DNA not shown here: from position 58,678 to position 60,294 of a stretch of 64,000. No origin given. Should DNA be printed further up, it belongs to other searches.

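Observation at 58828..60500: ThiC homologue controlled by a cobalamin riboswitch: likely anaerobic benzimidazole (B12 lower ligand) synthase BzaF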

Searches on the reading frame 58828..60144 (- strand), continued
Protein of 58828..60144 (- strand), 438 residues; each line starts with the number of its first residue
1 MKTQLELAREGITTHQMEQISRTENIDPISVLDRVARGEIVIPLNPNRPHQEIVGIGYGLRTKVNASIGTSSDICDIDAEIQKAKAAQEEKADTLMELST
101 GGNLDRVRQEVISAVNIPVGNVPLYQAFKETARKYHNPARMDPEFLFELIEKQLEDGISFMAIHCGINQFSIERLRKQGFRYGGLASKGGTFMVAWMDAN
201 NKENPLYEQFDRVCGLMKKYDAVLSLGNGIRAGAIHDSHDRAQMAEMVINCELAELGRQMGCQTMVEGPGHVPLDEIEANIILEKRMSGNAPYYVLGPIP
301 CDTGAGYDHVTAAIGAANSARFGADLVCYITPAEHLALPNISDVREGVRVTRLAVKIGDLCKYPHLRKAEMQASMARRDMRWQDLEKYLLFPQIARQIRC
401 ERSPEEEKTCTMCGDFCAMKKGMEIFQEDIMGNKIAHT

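Call 31: search_solved_structures(query=window:58828-60144:-, max_evalue=1e-80, show_alignments=3)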
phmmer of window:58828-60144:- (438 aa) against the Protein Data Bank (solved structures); distinct sequences matched with E-value up to 1e-80: 4.
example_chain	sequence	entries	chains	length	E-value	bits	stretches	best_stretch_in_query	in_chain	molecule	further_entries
3epm_A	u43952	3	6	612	2.4e-85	290.4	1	26-425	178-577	Thiamine biosynthesis protein thiC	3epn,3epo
4s2a_A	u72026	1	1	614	2.4e-85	290.3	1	26-425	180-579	Phosphomethylpyrimidine synthase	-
4s25_A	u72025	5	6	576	3.6e-83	283.2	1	3-423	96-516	Phosphomethylpyrimidine synthase, chloroplastic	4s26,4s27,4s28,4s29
4n7q_A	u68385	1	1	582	3.8e-83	283.1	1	3-423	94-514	Phosphomethylpyrimidine synthase, chloroplastic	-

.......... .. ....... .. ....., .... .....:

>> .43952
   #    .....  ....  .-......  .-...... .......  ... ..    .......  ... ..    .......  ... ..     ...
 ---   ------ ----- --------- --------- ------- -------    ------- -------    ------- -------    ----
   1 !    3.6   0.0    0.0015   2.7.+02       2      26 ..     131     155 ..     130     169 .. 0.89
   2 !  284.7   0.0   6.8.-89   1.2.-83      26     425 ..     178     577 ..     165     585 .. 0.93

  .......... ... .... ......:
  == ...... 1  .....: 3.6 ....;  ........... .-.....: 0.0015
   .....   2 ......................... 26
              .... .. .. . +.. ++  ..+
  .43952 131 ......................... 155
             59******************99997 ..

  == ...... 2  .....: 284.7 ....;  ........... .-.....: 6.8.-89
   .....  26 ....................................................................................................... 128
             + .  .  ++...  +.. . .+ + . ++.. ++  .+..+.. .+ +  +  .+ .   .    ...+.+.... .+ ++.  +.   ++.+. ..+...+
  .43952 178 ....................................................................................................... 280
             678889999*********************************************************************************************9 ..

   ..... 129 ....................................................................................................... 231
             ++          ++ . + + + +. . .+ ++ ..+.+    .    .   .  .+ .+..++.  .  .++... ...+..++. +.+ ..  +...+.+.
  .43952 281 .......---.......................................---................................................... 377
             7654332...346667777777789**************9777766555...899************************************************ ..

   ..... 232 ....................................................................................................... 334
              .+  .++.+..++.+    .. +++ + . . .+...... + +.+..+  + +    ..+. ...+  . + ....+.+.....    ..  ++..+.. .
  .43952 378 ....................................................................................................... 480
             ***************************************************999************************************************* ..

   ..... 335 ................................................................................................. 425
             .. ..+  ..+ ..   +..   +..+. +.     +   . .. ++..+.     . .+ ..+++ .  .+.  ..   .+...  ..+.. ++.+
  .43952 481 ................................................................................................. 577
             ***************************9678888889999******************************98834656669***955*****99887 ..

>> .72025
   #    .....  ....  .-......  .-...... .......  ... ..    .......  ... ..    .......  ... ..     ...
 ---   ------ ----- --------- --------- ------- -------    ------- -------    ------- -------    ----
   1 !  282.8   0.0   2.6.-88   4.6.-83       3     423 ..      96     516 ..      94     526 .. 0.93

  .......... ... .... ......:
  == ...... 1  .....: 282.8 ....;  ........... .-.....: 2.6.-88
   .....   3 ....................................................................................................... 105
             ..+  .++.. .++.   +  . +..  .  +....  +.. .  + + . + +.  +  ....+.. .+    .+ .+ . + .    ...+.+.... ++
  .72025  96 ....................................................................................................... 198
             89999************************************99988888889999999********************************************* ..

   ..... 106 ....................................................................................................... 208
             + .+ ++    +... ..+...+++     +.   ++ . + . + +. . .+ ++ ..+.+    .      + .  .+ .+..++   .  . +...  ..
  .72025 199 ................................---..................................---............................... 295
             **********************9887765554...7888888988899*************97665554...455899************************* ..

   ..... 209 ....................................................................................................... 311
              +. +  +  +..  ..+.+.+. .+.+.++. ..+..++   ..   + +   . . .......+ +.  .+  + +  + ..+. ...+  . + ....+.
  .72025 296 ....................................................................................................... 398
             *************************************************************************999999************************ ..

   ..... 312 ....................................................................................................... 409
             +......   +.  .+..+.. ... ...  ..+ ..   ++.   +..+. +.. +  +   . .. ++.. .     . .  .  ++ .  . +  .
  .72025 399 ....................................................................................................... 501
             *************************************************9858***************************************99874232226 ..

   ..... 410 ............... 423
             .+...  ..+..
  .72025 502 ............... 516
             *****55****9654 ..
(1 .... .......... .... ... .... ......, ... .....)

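Call 32: search_protein_representatives(protein=window:58828-60144:-)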
Query: 438 residues. Proteins with E-value up to 0.001 (for the whole library): 3741; up to 1e-10: 1915; up to 1e-30: 427. The best 150 are listed.
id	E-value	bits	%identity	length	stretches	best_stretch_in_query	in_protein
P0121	9.1e-173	591.6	59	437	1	1-435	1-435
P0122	1.2e-138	479.1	52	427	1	8-420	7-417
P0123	2.4e-108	379.4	41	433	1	5-427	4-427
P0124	2.4e-108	379.3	68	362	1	146-385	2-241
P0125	1.5e-101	357.0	42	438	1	1-420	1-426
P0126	2.0e-99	349.9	41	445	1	2-427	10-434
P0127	1.8e-98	346.8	62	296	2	231-428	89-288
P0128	4.9e-98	345.4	68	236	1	1-221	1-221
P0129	2.1e-97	343.3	41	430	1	15-421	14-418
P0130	3.0e-97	342.8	42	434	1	3-421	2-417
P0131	3.1e-96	339.4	40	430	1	8-429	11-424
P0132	1.3e-94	334.1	71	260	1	161-370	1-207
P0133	1.6e-94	333.8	41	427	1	3-420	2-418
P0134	2.6e-94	333.1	40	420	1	3-420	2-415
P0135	4.0e-92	325.9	43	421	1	3-420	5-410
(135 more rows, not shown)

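Call 33: list_cluster_members(proteins=[P0121, P0122, P0123, P0125, P0126, P0129, P0130, P0131, P0133, P0135])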
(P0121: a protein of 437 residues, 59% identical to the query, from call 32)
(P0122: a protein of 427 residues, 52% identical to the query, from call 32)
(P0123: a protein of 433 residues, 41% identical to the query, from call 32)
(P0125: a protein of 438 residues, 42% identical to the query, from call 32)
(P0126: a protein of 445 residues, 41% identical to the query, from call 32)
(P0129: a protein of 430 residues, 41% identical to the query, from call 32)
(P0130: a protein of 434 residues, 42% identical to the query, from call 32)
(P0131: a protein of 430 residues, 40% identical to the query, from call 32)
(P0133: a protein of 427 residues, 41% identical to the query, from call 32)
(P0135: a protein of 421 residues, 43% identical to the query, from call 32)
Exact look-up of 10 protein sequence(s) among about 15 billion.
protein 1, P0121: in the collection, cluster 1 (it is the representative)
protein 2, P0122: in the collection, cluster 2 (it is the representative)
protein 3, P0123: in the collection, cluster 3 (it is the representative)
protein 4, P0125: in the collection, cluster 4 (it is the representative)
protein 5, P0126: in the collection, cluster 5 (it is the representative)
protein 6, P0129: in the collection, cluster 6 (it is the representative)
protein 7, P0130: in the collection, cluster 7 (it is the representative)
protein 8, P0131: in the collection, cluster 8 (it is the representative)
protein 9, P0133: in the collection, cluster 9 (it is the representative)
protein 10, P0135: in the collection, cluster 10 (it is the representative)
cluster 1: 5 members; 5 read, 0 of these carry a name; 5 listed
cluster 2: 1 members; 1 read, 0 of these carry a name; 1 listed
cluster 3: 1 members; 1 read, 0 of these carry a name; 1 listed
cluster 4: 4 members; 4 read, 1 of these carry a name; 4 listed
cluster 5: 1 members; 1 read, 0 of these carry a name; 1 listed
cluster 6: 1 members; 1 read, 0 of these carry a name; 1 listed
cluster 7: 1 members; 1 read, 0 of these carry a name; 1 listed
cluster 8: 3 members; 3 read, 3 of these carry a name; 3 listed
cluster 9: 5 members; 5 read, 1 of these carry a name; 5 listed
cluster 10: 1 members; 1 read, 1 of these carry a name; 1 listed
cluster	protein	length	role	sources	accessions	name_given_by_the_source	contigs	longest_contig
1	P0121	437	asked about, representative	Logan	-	-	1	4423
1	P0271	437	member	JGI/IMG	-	-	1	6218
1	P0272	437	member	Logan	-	-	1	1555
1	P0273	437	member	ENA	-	-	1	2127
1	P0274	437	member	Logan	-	-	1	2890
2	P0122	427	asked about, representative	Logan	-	-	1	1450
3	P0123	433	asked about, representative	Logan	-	-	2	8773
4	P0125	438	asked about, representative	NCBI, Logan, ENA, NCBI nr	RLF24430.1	MAG: phosphomethylpyrimidine synthase [Thermoprotei archaeon]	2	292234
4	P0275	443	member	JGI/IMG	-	-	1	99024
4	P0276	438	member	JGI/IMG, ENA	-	-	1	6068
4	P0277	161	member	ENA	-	-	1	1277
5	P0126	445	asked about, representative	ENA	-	-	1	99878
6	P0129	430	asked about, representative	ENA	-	-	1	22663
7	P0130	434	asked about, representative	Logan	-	-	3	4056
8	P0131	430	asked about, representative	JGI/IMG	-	phosphomethylpyrimidine synthase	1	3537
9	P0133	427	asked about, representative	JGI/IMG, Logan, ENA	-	-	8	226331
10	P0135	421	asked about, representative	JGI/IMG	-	phosphomethylpyrimidine synthase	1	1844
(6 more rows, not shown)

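Call 36: find_related_loci(query=window:58828-60144:-, collection=genome_contigs, flank=3000)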
Query window:58828-60144:- (438 aa) in genome_contigs; peptide patterns used: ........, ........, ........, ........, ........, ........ (x = any residue, [..] = any of these).
152 stretches matched a pattern; 113 encode a relative of the query (tblastn E <= 1e-3); the best 80 are kept; 80 distinct loci.
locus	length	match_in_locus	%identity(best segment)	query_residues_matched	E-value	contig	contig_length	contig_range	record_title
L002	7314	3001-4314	89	1-438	0e+0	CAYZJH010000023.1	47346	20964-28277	MAG TPA_asm: uncultured Desulfobacteraceae bacterium isolate binchicken_co168_4 genome assembly, contig: NODE_1255_lengt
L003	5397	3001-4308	80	1-436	0e+0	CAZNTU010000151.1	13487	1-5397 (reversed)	MAG TPA_asm: uncultured Desulfobacteraceae bacterium isolate binchicken_co168_329 genome assembly, contig: NODE_7872_len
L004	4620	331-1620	79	1-430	0e+0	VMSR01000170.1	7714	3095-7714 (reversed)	MAG: Desulfobacula sp. isolate S2_67 k141_46259, whole genome shotgun sequence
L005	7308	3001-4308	79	1-436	0e+0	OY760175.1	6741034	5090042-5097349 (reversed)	MAG: uncultured Desulfospira sp. isolate 271fe3a7-c87a-42bf-b72a-f39fa9e244f5 genome assembly, chromosome: 1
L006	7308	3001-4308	78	1-436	0e+0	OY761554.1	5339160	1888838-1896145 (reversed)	MAG: uncultured Desulfospira sp. isolate 5198f45b-3c99-4a6a-ad95-b1a64aaf42d9 genome assembly, chromosome: 1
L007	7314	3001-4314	77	1-438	0e+0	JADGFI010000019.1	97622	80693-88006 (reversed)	MAG: Desulfobacteraceae bacterium isolate OB14 NODE_19_length_97622_cov_9.133333, whole genome shotgun sequence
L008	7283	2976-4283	79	1-436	0e+0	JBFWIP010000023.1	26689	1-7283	MAG: Desulfobulbus sp. isolate CA_2019_NHSR_108 NODE_4189_length_26689_cov_23.388751_NHSR, whole genome shotgun sequence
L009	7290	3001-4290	78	1-430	0e+0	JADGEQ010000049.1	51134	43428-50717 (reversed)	MAG: Desulfobacteraceae bacterium isolate BB40 NODE_578_length_51134_cov_9.152797, whole genome shotgun sequence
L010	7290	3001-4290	78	1-430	0e+0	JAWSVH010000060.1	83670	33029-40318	MAG: Desulfobacula sp. isolate BHT14_PCL_del1 B9PCLT2_contig_175, whole genome shotgun sequence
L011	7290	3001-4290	79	1-430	0e+0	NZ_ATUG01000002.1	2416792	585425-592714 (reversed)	Desulfospira joergensenii DSM 10085 F608DRAFT_scaffold00002.2_C, whole genome shotgun sequence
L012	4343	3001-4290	77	1-430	0e+0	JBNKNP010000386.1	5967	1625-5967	MAG: Desulfobacteraceae bacterium isolate G2.bin.11.orig k141_1234897, whole genome shotgun sequence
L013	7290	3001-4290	78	1-430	0e+0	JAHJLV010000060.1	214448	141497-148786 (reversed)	MAG: Proteobacteria bacterium isolate Old_saline.mb.16 Old_saline.mb.16_k141_1221048, whole genome shotgun sequence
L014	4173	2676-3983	78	1-436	0e+0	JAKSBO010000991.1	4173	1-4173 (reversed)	MAG: Desulfobacterales bacterium isolate MAG.189 k141_7981611, whole genome shotgun sequence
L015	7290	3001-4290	77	1-430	0e+0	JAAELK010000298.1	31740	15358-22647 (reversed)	MAG: Desulfobacteraceae bacterium isolate Bpl_3 BplG_CONTIG3129310, whole genome shotgun sequence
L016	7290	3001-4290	78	1-430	0e+0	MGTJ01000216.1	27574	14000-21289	MAG: Desulfobacterales bacterium RIFOXYA12_FULL_46_15 rifixya3_full_scaffold_766, whole genome shotgun sequence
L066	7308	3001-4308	74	2-437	0e+0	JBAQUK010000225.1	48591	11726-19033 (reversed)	MAG: Desulfosalsimonadaceae bacterium isolate MFD12006_ilm_asm_bin16 k127_7580, whole genome shotgun sequence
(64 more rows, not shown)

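Call 51: find_encoding_contigs(protein=P0072, flank=10000, max_places=2)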
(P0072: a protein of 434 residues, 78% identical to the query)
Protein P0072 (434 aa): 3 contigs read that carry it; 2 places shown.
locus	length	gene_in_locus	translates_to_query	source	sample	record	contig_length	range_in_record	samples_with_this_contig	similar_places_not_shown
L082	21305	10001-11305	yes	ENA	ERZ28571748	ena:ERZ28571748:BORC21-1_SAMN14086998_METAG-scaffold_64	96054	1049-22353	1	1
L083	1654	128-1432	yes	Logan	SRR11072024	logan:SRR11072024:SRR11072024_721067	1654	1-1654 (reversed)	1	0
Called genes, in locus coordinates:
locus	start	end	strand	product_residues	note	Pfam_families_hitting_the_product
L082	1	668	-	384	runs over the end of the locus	PF12804:NTP_transf_3, PF01966:HD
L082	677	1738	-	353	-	PF02625:XdhC_CoxI, PF13478:XdhC_C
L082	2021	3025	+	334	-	PF08240:ADH_N, PF00107:ADH_zinc_N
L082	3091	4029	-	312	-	PF00056:Ldh_1_N, PF02866:Ldh_1_C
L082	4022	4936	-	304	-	PF00056:Ldh_1_N, PF02866:Ldh_1_C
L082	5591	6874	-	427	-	PF01964:ThiC_Rad_SAM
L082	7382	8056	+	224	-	PF13487:HD_5, PF01966:HD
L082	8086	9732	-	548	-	PF00672:HAMP, PF00211:Guanylate_cyc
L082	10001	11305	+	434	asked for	PF01964:ThiC_Rad_SAM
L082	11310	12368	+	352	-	PF02277:DBI_PRT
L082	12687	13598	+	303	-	PF02567:PhzC-PhzF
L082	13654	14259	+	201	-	PF12654:DUF3786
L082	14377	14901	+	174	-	PF09055:Sod_Ni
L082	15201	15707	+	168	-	PF04290:DctQ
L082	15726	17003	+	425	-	PF06808:DctM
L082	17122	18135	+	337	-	PF03480:DctP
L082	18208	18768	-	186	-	PF00156:Pribosyltran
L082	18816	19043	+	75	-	-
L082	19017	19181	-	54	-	-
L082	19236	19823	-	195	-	PF02589:LUD_dom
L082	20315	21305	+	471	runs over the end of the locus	PF01565:FAD_binding_4, PF02913:FAD-oxidase_C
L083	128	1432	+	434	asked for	PF01964:ThiC_Rad_SAM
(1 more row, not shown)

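Call 52: find_encoding_contigs(protein=P0073, flank=10000, max_places=2)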
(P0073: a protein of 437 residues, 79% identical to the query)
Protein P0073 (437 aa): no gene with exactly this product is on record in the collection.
